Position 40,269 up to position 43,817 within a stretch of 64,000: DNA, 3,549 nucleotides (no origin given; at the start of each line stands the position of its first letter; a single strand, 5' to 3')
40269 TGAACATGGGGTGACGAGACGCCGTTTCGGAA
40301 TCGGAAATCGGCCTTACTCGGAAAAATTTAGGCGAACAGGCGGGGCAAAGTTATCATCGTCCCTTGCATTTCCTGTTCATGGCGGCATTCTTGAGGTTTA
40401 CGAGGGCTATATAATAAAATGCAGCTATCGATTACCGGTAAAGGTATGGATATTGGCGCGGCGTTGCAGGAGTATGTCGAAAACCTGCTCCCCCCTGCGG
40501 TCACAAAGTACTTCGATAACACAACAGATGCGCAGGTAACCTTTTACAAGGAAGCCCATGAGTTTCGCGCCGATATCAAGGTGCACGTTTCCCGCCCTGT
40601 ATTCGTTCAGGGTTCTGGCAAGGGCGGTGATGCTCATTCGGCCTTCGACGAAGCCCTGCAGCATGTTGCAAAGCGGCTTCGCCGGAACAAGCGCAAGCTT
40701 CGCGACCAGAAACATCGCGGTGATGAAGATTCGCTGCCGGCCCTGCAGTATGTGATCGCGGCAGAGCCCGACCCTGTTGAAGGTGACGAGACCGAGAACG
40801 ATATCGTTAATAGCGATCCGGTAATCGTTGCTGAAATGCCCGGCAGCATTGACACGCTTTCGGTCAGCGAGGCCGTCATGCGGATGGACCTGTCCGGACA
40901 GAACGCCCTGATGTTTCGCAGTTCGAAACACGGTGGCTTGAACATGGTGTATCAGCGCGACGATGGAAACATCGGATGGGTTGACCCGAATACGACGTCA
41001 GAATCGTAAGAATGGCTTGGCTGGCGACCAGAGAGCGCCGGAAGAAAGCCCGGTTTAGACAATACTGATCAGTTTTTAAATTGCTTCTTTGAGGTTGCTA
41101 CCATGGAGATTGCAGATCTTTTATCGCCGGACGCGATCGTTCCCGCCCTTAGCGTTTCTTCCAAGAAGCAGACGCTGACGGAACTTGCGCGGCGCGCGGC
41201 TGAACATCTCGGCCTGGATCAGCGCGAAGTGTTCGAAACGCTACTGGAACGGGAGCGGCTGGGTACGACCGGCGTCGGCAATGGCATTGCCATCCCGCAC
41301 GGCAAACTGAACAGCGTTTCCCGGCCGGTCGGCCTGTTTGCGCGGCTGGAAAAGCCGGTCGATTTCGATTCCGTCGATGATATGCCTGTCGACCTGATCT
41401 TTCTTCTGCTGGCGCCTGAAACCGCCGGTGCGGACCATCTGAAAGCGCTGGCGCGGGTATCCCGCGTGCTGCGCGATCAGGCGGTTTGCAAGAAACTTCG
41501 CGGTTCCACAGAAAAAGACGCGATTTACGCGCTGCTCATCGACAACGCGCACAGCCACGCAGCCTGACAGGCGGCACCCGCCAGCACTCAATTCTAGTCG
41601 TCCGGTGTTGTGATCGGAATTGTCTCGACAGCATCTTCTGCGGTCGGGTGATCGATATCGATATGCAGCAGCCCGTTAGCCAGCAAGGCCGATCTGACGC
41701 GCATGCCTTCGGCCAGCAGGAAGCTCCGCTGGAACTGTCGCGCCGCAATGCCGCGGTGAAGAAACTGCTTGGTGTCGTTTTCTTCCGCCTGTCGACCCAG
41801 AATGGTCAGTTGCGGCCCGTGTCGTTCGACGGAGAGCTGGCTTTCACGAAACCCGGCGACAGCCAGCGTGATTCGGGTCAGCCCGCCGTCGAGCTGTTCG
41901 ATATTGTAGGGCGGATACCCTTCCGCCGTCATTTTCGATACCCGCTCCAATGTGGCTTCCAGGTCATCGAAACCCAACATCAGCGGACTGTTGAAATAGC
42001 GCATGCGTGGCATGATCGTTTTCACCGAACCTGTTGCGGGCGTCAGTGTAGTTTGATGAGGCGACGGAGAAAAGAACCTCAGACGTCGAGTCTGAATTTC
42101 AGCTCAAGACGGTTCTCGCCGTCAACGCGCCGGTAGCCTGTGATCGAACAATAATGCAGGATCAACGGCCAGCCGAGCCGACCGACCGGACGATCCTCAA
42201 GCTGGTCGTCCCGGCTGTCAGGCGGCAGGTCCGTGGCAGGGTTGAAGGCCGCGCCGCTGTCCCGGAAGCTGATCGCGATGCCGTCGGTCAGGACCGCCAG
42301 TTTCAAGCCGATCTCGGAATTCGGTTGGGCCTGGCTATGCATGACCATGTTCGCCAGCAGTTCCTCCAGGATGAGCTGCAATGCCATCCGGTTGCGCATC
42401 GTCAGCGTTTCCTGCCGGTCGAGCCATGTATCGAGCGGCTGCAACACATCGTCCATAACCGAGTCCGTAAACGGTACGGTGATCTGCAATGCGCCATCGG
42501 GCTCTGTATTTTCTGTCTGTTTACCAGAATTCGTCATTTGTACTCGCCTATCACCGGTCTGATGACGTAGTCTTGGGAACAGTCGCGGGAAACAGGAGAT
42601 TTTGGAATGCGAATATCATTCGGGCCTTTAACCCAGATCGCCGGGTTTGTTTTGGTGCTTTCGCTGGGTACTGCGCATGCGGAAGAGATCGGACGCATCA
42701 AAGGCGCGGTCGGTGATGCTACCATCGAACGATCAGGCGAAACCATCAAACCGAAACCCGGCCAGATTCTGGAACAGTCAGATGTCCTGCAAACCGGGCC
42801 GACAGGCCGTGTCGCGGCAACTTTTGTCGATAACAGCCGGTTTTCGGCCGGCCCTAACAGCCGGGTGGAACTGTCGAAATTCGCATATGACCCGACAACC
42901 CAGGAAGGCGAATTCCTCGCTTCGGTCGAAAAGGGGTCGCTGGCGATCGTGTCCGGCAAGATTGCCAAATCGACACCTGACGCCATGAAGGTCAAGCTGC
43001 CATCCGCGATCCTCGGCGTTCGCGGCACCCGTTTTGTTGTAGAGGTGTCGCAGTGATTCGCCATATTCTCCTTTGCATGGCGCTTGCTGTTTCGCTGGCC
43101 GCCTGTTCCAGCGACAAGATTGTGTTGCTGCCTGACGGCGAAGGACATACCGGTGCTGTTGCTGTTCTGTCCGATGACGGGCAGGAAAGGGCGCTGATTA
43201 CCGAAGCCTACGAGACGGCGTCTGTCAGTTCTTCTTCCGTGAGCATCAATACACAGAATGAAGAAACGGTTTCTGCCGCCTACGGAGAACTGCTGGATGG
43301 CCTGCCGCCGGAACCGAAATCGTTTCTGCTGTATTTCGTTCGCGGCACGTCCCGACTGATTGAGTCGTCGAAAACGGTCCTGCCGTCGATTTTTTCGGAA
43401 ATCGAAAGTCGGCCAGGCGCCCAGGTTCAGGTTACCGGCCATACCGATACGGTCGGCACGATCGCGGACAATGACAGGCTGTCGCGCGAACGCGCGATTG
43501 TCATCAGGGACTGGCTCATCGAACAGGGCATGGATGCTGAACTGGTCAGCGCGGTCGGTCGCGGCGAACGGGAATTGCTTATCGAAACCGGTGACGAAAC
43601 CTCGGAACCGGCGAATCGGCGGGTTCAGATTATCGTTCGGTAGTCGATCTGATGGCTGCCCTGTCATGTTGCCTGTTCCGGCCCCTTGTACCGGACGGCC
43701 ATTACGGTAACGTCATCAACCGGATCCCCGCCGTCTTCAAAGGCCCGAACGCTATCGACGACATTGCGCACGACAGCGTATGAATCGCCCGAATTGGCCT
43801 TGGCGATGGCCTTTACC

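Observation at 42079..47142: Orphan partner-switching module driven by a periplasmic CHASE2 sensor, with no sigma factor nearby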

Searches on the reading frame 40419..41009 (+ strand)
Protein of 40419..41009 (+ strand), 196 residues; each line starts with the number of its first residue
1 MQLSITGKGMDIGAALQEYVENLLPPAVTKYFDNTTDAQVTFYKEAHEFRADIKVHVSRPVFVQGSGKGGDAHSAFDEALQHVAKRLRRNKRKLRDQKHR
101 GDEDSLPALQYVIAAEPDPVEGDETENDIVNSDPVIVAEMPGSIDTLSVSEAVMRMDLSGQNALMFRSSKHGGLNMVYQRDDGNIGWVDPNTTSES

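Call 5: search_protein_families(library=pfam, proteins=[window:40419-41009:+], max_evalue=1)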
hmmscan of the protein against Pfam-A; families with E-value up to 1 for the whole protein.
window:40419-41009:+ (196 aa): 2 families
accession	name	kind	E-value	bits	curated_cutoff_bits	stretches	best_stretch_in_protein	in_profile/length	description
PF16321.10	Ribosom_S30AE_C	-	6.8e-16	58.2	25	1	133-186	3-56/57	Sigma 54 modulation/S30EA ribosomal protein C terminus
PF02482.25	Ribosomal_S30AE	-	7.3e-16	59.1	23.7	1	4-95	2-88/88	Sigma 54 modulation protein / S30EA ribosomal protein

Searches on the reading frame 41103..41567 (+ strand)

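Call 3: search_protein_families(library=pfam, proteins=[window:41103-41567:+], max_evalue=0.01)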
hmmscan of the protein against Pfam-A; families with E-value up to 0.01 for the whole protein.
window:41103-41567:+ (154 aa): 3 families
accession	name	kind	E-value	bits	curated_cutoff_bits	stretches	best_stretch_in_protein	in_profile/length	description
PF00359.27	PTS_EIIA_2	-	7.6e-35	120.4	27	1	6-146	2-142/144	Phosphoenolpyruvate-dependent sugar phosphotransferase system, EIIA 2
PF07565.18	Band_3_cyto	-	0.0062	16.6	34.3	0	67-113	197-245/294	Band 3 cytoplasmic domain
PF14552.11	Tautomerase_2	-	0.0088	16.6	28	0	17-51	41-75/82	Tautomerase enzyme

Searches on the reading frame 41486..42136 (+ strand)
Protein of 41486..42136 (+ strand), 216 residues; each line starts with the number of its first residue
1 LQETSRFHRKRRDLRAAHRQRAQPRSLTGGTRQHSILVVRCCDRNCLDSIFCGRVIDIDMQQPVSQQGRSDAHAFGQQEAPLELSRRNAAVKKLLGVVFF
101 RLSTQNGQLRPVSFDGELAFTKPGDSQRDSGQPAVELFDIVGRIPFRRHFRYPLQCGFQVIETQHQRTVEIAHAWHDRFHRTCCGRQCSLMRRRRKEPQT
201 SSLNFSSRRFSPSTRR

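Call 3: search_protein_families(library=pfam, proteins=[window:41486-42136:+], max_evalue=0.01)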
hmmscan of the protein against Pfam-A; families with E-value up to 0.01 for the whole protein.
window:41486-42136:+ (216 aa): 0 families

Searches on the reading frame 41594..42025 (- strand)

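Call 6: search_protein_families(library=ncbifam, proteins=[window:41594-42025:-], max_evalue=0.001)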
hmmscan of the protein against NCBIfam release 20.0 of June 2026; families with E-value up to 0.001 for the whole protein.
window:41594-42025:- (143 aa): 3 families
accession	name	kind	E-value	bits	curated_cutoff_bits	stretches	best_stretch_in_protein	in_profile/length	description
NF008013.0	PRK10743.1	equivalog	2e-28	99.2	212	1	17-126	14-123/137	small heat shock chaperone IbpA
NF008618.0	PRK11597.1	equivalog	3.8e-28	98.2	207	1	13-126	7-121/142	small heat shock chaperone IbpB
NF041799.1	Hsp14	equivalog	0.00043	20.2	100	1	27-131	7-113/118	archaeal heat shock protein Hsp14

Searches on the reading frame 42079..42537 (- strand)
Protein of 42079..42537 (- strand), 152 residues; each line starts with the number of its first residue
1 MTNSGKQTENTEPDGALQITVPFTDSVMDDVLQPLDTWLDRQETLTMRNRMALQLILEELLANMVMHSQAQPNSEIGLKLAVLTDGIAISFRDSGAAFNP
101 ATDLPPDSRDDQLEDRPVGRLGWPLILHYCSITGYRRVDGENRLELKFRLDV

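Call 3: search_protein_families(library=pfam, proteins=[window:42079-42537:-], max_evalue=0.01)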
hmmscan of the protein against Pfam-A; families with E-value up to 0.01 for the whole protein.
window:42079-42537:- (152 aa): 2 families
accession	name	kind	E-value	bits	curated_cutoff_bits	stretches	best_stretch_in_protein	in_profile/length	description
PF13581.12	HATPase_c_2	-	2.3e-10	41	27.4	1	31-146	11-125/127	Histidine kinase-like ATPase domain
PF02518.31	HATPase_c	-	0.0023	18.8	26.4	1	50-100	3-51/111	Histidine kinase-, DNA gyrase B-, and HSP90-like ATPase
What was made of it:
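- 42079..42537 (-): RsbW/SpoIIAB-like GHKL serine kinase (152 aa), monocistronic and divergent from FecR. HATPase_c_2 2.3e-10 (call 3).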

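Call 6: search_protein_families(library=ncbifam, proteins=[window:42079-42537:-], max_evalue=0.001)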
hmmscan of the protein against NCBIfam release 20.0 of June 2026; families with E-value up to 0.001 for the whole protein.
window:42079-42537:- (152 aa): 0 families

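Call 35: search_protein_families(library=padloc, proteins=[window:42079-42537:-], max_evalue=0.01)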
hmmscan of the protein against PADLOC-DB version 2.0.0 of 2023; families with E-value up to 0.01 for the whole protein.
window:42079-42537:- (152 aa): 0 families

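Call 55: search_solved_structures(query=window:42079-42537:-, max_evalue=1, show_alignments=2)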
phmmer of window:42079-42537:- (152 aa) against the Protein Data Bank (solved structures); distinct sequences matched with E-value up to 1: 3.
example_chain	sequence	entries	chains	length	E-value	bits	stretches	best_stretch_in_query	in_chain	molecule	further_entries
4biw_A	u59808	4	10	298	0.098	15.7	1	57-133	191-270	SENSOR PROTEIN CPXA | Sensor histidine kinase CpxA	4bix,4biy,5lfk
4biz_A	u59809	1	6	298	0.098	15.7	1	57-133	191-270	SENSOR PROTEIN CPXA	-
4biu_A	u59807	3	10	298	0.098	15.7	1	57-133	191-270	SENSOR PROTEIN CPXA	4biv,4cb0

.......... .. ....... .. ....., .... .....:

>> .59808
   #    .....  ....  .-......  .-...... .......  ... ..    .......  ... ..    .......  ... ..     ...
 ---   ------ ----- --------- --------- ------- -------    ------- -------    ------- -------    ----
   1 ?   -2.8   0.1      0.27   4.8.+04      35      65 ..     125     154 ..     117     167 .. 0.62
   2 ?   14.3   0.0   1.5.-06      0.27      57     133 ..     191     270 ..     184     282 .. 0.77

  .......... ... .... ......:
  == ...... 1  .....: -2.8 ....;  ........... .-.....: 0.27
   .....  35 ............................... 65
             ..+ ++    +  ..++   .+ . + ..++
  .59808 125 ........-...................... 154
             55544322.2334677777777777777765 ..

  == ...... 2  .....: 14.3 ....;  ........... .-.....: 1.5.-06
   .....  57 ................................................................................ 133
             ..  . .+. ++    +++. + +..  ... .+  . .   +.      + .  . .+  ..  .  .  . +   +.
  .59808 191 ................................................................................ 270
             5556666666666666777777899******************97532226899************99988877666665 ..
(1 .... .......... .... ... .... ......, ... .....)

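Call 57: find_homologous_proteins(query=window:42079-42537:-, max_evalue=0.001)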
Query window:42079-42537:- (152 aa): 14 proteins with E <= 0.001 among 32 candidates.
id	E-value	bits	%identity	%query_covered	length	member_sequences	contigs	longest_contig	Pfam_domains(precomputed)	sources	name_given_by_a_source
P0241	5.0e-95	333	99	100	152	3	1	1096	PF13581.13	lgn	-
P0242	1.4e-51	192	61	98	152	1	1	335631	PF13581.13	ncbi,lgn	ncbi:MAG: ATP-binding protein [Alphaproteobacteria bacterium]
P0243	2.5e-48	182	57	99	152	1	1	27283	PF13581.13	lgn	-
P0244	1.2e-47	179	58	97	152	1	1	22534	PF13581.13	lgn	-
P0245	2.5e-47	178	56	99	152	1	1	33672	PF13581.13,PF02518.32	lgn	-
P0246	4.1e-47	178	58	94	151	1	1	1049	PF13581.13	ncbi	-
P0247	8.7e-47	177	62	88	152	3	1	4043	PF13581.13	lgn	-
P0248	4.0e-44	168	56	89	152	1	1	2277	PF13581.13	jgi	-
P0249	6.2e-44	167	53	98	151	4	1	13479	PF13581.13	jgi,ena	-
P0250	6.5e-43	164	52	99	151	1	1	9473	PF13581.13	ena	-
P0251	4.6e-23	100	45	71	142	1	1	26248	PF13581.13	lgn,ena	-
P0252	2.8e-21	94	49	64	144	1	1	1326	PF13581.13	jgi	jgi:serine/threonine-protein kinase RsbW/sigma-B regulation protein RsbU (phosphoserine phosphatase)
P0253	1.6e-17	82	48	62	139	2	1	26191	PF13581.13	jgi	-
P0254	9.3e-10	56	37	71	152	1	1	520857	PF13581.13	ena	-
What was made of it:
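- Tried and rejected: It returned just 14 hits because the kinase evolves fast (call 57).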

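Call 65: predict_structure(alignment_id=A5)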
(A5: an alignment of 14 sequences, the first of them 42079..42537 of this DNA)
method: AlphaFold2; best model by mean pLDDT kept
length: 152 residues; sequences in the alignment: 14
mean_pLDDT: 84.5   pTM: 0.78
mean pLDDT of the five models: 84.5, 83.3, 83.0, 82.6, 82.2
residues with pLDDT >= 90: 93; 70-90: 30; 50-70: 16; < 50: 13
segments of 3 or more residues with pLDDT < 50: 1-13
pLDDT, mean of each block of 10 residues (from residue 1): 37 73 95 95 92 93 87 96 94 92 75 60 86 96 96 83
secondary structure, 60 per line:
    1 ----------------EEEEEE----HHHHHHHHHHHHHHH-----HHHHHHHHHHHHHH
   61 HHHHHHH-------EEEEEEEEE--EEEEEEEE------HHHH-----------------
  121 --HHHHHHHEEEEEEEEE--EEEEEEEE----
elements in order: E17-22 H27-41 H47-67 E75-83 E86-93 H100-103 H123-129 E130-138 E141-148
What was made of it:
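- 42079..42537 (-): AF2 pLDDT 84.5 (call 65).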

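Call 67: fold_search(model_id=the predicted structure, library=pdb)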
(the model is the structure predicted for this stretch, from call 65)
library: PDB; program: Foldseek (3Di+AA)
matches with E <= 10: 309; with E <= 0.001: 14
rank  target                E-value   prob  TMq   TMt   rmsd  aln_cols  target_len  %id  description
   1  8ih8_C                4.1e-05  1.00  0.63  0.73   3.7       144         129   12  anti-sigmaF factor and Anti-sigmaF factor antagonist complex(usfx-RsfB) (released 2024-02-28)
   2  1th8_A                5.9e-05  1.00  0.63  0.71   4.4       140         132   14  Crystal Structures of the ADP and ATP bound forms of the Bacillus Anti-sigma factor SpoIIAB in complex with the Anti-a (released 2004-06-15)
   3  1tid_C                6.2e-05  1.00  0.62  0.69   4.4       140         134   14  Crystal Structures of the ADP and ATP bound forms of the Bacillus Anti-sigma factor SpoIIAB in complex with the Anti-a (released 2004-06-15)
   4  1l0o_A                6.6e-05  1.00  0.61  0.65   4.9       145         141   12  Crystal Structure of the Bacillus stearothermophilus Anti-Sigma Factor SpoIIAB with the Sporulation Sigma Factor Sigma (released 2002-04-03)
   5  1til_E                1.1e-04  1.00  0.66  0.71   4.3       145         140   12  Crystal Structures of the ADP and ATP bound forms of the Bacillus Anti-sigma factor SpoIIAB in complex with the Anti-a (released 2004-06-15)
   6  8jzt_B                1.9e-04  1.00  0.56  0.64   7.7       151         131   12  The sigF and anti-sigma factor complex (released 2024-10-16)
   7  8ih8_D                2.5e-04  1.00  0.61  0.70   3.6       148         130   13  anti-sigmaF factor and Anti-sigmaF factor antagonist complex(usfx-RsfB) (released 2024-02-28)
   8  8jzt_F                4.5e-04  1.00  0.54  0.61   7.2       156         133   10  The sigF and anti-sigma factor complex (released 2024-10-16)
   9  1tid_A                4.8e-04  1.00  0.65  0.71   4.1       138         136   13  Crystal Structures of the ADP and ATP bound forms of the Bacillus Anti-sigma factor SpoIIAB in complex with the Anti-a (released 2004-06-15)
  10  6m37_C                5.4e-04  1.00  0.54  0.68   5.5       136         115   13  The crystal structure of B. subtilis RsbV/RsbW complex in the hexagonal crystal form (released 2020-07-15)
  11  6m37_A                7.3e-04  1.00  0.53  0.67   3.8       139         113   14  The crystal structure of B. subtilis RsbV/RsbW complex in the hexagonal crystal form (released 2020-07-15)
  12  8jzt_D                7.7e-04  1.00  0.63  0.73   3.3       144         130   12  The sigF and anti-sigma factor complex (released 2024-10-16)
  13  9qih_A                8.7e-04  1.00  0.59  0.34   4.5       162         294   12  Structure of response regulator LvrC from Leptospira (released 2026-03-25)
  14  9qih_B                8.7e-04  1.00  0.53  0.31   5.3       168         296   12  Structure of response regulator LvrC from Leptospira (released 2026-03-25)
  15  1thn_A                1.1e-03  1.00  0.64  0.70   4.3       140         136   13  Crystal Structures of the ADP and ATP bound forms of the Bacillus Anti-sigma factor SpoIIAB in complex with the Anti-a (released 2004-06-15)
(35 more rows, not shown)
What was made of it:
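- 42079..42537 (-): Foldseek top hits are UsfX, SpoIIAB and RsbW, with TM 0.6-0.7 (call 67).
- On Partner-switching system (RsbU/V/W type): Foldseek matches SpoIIAB, RsbW and UsfX (call 67).
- The kinase model is closest to UsfX, SpoIIAB and RsbW, which are all anti-sigma factors (call 67).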

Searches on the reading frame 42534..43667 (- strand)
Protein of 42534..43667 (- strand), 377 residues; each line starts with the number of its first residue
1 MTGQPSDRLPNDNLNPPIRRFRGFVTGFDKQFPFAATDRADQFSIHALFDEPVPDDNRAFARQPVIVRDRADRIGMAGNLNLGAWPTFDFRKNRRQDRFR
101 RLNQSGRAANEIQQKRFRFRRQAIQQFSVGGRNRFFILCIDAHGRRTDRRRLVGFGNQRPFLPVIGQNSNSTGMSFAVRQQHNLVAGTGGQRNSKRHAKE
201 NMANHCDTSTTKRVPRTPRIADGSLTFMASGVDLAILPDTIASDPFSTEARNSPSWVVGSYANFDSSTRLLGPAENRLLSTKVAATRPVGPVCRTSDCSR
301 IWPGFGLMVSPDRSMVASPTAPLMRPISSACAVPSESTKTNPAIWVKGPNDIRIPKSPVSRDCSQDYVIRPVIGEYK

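Call 3: search_protein_families(library=pfam, proteins=[window:42534-43667:-], max_evalue=0.01)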
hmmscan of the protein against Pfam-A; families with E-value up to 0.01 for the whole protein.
window:42534-43667:- (377 aa): 0 families

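Call 5: search_protein_families(library=pfam, proteins=[window:42534-43667:-], max_evalue=1)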
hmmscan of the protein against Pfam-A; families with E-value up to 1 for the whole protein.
window:42534-43667:- (377 aa): 0 families

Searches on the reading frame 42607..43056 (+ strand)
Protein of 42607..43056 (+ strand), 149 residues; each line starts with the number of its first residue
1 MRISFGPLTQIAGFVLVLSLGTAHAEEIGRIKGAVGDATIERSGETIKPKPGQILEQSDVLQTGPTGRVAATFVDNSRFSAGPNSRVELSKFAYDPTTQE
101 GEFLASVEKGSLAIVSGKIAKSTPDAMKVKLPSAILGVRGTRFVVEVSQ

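Call 5: search_protein_families(library=pfam, proteins=[window:42607-43056:+], max_evalue=1)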
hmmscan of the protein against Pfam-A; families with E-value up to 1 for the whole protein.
window:42607-43056:+ (149 aa): 1 family
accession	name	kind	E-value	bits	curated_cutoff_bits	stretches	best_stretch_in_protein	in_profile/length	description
PF04773.18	FecR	-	3.3e-09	37.5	24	1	59-146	1-81/97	FecR protein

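Call 6: search_protein_families(library=ncbifam, proteins=[window:42607-43056:+], max_evalue=0.001)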
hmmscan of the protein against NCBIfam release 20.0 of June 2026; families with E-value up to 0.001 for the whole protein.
window:42607-43056:+ (149 aa): 2 families
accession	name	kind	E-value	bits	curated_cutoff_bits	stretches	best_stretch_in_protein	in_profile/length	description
NF033165.1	lipo_LipL45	exception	3.4e-10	39.5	350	1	34-148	45-157/391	lipoprotein LipL45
NF047849.1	Lsa33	exception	0.00016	21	420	1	40-148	42-149/310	surface adhesin Lsa33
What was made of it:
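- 42607..43056 (+): Secreted FecR-domain protein (149 aa; signal peptide, no anti-sigma N-domain, no TM anchor). It overlaps the OmpA gene by 4 nt. Pfam FecR 3.3e-9, LipL45-like (calls 5, 6).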

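Call 35: search_protein_families(library=padloc, proteins=[window:42607-43056:+], max_evalue=0.01)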
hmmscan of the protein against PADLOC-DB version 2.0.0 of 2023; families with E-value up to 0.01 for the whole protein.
window:42607-43056:+ (149 aa): 0 families
